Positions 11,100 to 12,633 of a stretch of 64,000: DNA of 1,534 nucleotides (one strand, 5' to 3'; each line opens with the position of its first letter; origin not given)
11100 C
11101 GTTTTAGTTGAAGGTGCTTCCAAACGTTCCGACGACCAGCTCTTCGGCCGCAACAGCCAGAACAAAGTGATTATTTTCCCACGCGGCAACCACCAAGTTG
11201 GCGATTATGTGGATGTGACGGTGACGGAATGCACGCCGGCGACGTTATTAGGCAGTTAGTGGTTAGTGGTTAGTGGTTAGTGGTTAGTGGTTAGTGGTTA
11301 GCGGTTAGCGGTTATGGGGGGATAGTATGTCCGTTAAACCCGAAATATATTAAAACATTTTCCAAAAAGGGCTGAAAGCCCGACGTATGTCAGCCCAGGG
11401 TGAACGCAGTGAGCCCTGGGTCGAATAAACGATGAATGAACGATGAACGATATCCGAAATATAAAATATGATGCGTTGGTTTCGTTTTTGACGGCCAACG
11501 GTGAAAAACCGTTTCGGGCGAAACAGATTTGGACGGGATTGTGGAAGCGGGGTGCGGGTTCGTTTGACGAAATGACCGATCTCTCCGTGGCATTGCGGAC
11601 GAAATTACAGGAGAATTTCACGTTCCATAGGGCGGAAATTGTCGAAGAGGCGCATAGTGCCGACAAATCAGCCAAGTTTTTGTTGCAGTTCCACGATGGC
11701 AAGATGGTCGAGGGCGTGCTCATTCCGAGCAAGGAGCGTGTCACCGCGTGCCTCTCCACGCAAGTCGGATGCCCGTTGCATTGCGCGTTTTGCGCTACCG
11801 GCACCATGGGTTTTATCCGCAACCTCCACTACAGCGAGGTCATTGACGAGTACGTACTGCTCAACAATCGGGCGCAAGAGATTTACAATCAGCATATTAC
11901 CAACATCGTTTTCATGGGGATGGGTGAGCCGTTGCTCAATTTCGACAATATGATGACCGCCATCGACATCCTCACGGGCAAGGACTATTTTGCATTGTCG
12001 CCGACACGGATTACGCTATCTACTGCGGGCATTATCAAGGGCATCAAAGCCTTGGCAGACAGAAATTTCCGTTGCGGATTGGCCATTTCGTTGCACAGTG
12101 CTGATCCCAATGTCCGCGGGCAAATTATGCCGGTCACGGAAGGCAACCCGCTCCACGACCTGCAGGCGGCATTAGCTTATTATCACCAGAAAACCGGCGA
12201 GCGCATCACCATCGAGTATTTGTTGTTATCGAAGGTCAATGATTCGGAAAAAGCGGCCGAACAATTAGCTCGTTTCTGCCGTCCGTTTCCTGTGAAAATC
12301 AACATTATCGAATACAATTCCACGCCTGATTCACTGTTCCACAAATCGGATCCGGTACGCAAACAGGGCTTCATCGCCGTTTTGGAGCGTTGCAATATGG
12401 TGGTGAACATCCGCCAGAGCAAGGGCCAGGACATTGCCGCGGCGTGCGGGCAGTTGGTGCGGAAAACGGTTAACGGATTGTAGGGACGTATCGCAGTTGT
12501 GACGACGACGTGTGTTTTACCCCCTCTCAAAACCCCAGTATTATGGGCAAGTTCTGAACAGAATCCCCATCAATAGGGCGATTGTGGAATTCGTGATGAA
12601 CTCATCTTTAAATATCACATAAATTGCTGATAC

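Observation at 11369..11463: rlmN and ispD share the same upstream hairpin module and identical first seven codons (MNDIRNI)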

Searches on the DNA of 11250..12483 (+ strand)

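Call 21: search_rna_families(source=window, start=11250, end=11480, threshold=evalue, max_evalue=10, show_alignments=3)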
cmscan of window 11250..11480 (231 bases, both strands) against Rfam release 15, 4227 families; matches with E-value up to 10: 1.
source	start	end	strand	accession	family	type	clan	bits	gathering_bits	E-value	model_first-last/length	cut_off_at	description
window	11368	11420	-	RF01687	Acido-Lenti-1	Gene; sRNA;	-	41.1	37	2.5e-08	1-46/46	no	Acido-Lenti-1 RNA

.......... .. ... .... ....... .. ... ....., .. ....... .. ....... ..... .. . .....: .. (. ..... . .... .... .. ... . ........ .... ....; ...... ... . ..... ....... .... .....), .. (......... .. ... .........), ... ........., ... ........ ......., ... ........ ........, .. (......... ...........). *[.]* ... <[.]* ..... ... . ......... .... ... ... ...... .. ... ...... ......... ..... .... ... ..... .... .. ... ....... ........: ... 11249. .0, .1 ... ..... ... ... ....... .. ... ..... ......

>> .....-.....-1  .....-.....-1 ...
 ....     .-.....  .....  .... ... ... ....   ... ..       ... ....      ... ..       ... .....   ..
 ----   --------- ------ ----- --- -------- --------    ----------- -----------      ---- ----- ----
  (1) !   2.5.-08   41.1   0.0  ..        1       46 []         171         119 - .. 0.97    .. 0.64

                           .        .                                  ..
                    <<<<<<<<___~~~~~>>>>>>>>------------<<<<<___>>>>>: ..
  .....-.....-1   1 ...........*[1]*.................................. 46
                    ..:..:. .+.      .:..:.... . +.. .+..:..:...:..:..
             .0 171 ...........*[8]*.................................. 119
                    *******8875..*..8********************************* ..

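Call 50: search_rna_families(sources=[L012, L015, L016, L018, L045, L047, L049, L055, L125, L126, L020], threshold=gathering)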
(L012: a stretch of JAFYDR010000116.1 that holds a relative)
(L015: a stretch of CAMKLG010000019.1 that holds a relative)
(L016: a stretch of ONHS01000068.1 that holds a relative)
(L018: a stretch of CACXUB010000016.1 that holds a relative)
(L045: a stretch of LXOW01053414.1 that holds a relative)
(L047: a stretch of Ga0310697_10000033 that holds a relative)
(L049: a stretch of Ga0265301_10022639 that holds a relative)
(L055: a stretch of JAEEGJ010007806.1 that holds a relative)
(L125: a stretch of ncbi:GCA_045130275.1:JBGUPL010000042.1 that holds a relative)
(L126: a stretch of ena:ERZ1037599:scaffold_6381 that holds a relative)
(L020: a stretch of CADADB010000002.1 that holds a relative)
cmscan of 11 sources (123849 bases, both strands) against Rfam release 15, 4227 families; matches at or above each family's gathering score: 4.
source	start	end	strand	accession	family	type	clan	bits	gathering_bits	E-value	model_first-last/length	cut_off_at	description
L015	2807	2894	+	RF00005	tRNA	Gene; tRNA;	CL00001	59.2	29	5.9e-10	1-71/71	no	tRNA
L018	941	1028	+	RF00005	tRNA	Gene; tRNA;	CL00001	59.2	29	5.9e-10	1-71/71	no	tRNA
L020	996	1083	+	RF00005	tRNA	Gene; tRNA;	CL00001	59.2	29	5.9e-10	1-71/71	no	tRNA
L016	3016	3103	+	RF00005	tRNA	Gene; tRNA;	CL00001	58.8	29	7.5e-10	1-71/71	no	tRNA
